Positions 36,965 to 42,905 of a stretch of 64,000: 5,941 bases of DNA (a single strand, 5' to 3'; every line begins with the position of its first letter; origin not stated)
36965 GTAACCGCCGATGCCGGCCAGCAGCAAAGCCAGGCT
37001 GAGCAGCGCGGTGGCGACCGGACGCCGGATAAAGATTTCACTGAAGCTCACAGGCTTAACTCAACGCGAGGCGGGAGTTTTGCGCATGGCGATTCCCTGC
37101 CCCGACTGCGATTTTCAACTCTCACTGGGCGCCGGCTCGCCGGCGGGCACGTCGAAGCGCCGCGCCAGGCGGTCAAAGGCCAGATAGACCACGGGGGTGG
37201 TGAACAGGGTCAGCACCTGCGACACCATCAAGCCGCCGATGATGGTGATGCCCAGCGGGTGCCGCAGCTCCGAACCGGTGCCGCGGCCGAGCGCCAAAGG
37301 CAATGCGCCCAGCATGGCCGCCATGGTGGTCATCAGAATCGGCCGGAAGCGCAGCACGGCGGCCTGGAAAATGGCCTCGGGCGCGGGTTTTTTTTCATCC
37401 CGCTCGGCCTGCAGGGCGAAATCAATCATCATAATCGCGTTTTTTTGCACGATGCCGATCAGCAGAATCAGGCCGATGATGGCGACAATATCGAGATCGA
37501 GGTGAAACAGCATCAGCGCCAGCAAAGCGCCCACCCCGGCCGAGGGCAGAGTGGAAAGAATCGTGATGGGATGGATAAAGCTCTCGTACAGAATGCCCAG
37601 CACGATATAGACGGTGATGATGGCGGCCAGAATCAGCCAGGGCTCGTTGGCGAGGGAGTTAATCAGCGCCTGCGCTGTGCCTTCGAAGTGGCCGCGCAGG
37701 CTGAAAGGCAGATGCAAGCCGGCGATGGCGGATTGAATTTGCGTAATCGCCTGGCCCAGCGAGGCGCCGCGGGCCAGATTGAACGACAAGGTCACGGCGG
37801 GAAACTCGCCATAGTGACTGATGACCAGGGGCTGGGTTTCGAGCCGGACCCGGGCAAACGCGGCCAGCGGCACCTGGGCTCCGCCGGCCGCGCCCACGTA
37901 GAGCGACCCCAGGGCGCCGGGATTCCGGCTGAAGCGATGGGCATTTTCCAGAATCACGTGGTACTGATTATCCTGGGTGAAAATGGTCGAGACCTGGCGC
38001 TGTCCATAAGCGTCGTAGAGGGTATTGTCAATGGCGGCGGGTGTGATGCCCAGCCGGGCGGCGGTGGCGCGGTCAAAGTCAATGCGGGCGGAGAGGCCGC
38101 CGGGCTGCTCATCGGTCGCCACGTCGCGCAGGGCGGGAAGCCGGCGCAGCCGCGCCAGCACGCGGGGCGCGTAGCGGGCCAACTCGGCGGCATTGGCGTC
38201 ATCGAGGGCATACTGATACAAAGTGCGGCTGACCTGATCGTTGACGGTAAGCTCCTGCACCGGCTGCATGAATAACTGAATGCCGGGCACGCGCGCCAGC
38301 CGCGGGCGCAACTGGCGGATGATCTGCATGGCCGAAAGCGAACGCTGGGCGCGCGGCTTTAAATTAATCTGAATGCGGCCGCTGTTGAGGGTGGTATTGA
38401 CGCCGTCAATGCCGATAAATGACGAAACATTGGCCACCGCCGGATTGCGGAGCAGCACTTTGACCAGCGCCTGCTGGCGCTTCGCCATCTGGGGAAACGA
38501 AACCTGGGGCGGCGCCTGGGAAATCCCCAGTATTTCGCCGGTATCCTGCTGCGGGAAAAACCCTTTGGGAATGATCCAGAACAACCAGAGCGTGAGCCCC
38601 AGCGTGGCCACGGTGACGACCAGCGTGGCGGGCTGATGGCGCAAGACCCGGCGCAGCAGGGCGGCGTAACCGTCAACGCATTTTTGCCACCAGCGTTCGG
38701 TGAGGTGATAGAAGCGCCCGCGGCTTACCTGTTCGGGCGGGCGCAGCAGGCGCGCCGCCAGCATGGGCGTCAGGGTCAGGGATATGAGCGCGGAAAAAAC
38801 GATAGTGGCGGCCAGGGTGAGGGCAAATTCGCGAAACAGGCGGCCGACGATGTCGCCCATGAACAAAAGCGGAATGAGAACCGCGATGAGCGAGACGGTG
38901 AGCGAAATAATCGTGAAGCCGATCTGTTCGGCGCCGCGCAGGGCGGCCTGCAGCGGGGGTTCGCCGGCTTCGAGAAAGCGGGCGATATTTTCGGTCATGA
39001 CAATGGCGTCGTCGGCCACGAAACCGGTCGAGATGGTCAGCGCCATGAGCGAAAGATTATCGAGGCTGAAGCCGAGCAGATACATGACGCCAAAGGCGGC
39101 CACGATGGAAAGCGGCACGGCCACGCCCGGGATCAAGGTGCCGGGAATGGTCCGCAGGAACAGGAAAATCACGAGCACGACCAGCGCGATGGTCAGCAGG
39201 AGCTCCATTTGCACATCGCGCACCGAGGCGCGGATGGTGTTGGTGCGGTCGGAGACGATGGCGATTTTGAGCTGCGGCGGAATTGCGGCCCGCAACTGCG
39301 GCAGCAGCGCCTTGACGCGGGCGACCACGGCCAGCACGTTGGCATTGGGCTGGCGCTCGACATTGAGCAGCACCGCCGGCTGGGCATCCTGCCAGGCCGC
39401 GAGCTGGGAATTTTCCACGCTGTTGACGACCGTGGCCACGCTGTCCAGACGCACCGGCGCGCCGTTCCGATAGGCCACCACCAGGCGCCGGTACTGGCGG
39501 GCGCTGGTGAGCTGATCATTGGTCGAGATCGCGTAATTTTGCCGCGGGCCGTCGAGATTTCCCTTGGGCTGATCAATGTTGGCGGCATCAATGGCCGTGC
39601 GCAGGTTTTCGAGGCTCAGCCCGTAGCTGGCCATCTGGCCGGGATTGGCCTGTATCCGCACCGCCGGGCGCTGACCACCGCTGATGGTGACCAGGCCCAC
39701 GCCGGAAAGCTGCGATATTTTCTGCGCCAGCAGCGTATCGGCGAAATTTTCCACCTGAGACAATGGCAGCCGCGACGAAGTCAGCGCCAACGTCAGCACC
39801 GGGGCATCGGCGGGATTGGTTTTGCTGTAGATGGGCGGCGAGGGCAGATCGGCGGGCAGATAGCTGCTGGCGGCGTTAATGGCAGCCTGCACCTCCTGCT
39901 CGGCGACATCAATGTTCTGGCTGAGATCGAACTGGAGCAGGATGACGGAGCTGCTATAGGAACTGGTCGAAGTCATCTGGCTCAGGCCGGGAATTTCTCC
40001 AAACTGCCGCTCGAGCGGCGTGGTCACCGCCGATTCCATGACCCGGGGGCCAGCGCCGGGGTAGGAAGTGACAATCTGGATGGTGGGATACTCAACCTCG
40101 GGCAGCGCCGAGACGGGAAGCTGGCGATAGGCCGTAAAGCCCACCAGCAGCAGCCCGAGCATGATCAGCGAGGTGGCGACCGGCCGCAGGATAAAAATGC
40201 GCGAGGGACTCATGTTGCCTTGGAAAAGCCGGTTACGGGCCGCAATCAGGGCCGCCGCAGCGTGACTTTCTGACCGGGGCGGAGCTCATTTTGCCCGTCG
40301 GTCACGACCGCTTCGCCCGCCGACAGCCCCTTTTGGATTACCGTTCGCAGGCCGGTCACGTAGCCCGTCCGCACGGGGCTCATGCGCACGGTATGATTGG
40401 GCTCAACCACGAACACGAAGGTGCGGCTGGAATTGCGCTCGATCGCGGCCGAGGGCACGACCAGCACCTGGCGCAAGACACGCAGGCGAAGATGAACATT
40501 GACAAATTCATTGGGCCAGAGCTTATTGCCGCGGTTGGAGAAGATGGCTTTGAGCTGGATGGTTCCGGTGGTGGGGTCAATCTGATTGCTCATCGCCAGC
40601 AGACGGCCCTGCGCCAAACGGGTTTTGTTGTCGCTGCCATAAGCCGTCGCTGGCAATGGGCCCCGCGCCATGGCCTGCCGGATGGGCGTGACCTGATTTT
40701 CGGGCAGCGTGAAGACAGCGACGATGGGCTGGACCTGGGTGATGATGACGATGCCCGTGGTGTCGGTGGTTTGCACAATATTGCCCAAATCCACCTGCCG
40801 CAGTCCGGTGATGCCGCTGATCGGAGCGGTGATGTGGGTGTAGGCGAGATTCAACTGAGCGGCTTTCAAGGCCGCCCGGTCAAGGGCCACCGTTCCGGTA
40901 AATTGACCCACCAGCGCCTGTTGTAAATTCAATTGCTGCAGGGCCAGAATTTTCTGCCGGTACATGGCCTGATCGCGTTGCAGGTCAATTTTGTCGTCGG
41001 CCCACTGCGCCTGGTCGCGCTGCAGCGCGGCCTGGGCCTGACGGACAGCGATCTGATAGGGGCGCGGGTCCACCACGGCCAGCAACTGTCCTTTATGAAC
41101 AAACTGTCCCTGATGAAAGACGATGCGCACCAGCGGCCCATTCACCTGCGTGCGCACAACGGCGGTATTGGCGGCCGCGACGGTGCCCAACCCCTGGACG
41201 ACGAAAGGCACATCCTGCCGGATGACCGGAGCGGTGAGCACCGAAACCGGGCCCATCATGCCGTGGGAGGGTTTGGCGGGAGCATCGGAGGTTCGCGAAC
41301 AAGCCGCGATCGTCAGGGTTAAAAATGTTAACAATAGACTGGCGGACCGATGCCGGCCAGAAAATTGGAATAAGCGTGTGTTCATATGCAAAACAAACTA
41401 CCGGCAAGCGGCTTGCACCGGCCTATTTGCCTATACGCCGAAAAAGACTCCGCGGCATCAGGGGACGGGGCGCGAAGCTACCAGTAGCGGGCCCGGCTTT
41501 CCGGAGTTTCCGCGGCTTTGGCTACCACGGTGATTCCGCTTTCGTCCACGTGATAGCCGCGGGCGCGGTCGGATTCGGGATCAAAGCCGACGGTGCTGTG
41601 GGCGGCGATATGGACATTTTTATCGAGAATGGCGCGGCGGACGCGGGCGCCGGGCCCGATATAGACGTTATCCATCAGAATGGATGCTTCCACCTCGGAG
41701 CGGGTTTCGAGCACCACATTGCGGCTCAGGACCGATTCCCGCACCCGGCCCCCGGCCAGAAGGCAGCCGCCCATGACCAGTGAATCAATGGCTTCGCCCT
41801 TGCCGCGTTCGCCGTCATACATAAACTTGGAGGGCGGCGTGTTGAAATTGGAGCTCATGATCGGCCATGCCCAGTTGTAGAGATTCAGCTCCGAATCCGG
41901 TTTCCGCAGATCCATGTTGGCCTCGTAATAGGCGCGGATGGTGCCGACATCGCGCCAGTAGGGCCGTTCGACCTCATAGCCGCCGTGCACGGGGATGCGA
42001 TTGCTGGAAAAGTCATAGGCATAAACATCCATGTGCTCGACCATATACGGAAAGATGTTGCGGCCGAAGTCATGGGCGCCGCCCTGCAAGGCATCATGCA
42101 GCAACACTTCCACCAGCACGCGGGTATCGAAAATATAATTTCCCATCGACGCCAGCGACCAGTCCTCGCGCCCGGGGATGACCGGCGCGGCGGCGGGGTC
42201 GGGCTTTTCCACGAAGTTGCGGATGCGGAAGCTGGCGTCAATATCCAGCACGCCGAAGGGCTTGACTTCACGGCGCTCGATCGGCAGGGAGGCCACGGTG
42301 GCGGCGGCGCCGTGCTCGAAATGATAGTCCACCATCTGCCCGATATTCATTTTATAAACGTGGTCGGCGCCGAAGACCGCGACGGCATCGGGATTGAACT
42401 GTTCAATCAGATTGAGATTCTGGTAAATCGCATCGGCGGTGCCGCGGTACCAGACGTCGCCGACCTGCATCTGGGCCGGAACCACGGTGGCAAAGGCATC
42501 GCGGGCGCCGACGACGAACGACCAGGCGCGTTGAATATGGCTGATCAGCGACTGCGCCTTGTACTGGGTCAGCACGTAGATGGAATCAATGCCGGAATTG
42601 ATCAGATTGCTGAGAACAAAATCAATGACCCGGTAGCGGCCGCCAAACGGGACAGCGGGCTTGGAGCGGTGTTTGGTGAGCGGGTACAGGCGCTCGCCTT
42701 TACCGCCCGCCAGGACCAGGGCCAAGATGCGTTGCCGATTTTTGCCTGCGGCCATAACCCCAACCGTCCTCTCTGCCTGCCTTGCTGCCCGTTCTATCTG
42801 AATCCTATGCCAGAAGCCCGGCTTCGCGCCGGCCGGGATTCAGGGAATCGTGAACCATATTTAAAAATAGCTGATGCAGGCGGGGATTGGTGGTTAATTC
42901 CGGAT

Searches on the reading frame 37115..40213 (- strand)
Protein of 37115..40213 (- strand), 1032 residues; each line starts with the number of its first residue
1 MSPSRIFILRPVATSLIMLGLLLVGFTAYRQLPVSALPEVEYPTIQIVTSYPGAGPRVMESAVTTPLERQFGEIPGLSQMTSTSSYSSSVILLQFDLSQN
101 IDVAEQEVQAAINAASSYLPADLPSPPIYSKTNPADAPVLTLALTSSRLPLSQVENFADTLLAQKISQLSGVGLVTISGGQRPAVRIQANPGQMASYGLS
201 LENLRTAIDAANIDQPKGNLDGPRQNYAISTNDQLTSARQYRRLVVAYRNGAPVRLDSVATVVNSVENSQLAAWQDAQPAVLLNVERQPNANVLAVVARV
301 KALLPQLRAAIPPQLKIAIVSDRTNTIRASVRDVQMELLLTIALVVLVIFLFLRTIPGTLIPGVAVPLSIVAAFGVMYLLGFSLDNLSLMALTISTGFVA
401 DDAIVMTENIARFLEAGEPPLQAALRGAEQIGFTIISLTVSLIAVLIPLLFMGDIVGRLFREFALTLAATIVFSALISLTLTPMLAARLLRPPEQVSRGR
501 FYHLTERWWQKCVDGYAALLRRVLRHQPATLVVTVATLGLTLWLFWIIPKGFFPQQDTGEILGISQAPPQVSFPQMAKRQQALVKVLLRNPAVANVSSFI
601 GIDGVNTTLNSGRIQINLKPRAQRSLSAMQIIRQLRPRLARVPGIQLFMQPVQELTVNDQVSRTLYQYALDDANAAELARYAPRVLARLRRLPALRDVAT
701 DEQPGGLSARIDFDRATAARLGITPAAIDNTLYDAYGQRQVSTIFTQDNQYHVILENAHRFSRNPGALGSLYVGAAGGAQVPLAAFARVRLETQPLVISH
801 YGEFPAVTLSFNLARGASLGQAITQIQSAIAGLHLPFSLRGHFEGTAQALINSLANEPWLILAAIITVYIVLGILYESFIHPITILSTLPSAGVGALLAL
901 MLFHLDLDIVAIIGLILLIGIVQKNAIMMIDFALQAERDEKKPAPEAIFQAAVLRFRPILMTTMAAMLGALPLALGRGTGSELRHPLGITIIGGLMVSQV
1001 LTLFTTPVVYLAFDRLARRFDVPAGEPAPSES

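Call 8: search_protein_families(library=pfam, proteins=[window:37115-40213:-], max_evalue=0.001)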
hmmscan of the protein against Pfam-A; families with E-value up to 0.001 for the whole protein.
window:37115-40213:- (1032 aa): 3 families
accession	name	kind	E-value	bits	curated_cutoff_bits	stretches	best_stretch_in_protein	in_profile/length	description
PF00873.25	ACR_tran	-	0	1053.4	28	1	4-1013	2-1020/1021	AcrB/AcrD/AcrF family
PF03176.21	MMPL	-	6.5e-09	35.6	20.5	1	238-511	47-321/333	MMPL family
PF02355.23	SecD_SecF_C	-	0.00035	20.5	20.5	0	859-1006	35-179/189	Protein export membrane protein SecD/SecF, C-terminal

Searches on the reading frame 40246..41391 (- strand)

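Call 8: search_protein_families(library=pfam, proteins=[window:40246-41391:-], max_evalue=0.001)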
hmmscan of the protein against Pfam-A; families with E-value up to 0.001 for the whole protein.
window:40246-41391:- (381 aa): 3 families
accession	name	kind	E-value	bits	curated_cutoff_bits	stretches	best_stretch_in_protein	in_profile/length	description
PF16576.10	HlyD_D23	-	1.2e-08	35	30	1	71-297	12-214/214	Barrel-sandwich domain of CusB or HlyD membrane-fusion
PF13437.12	HlyD_3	-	0.00028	22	22.2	0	187-286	2-95/106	HlyD family secretion protein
PF13533.13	Biotin_lipoyl_2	-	0.00032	20.9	29.8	1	79-108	3-32/32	Biotin-lipoyl like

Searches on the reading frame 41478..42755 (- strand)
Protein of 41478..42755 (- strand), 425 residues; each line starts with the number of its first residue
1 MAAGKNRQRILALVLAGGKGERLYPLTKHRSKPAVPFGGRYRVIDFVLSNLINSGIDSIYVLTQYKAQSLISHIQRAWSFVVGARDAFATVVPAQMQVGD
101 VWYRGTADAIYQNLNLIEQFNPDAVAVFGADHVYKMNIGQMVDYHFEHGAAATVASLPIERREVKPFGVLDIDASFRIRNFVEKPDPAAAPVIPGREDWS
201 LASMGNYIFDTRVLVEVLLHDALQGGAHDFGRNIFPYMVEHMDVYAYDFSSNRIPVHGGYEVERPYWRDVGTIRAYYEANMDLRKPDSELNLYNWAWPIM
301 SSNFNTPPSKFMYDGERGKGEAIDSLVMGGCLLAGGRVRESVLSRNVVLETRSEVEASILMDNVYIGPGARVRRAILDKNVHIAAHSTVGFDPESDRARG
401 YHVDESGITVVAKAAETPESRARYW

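Call 9: search_protein_families(library=pfam, proteins=[window:41478-42755:-], max_evalue=0.001)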
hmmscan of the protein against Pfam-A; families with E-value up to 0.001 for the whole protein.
window:41478-42755:- (425 aa): 6 families
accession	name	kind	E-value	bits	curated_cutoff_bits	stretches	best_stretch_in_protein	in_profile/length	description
PF00483.29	NTP_transferase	-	2.8e-59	201.1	21.2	1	12-284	2-243/245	Nucleotidyl transferase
PF24894.1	Hexapep_GlmU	-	3.2e-33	114.4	23.3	1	307-411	1-104/104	GlmU-like, C-terminal hexapeptide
PF25247.1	LbH_GLGC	-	3e-08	34.1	27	1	364-418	74-131/135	GLGC left-handed parallel beta-helix domain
PF25084.1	LbH_EIF2B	-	7.7e-08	32.7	54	1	336-389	34-87/105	EIF2B subunit epsilon LbH domain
PF12804.13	NTP_transf_3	-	1.1e-06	29.4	27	1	12-156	1-122/160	MobA-like NTP transferase domain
PF00132.30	Hexapep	-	0.00025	21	27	1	359-390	3-35/36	Bacterial transferase hexapeptide (six repeats)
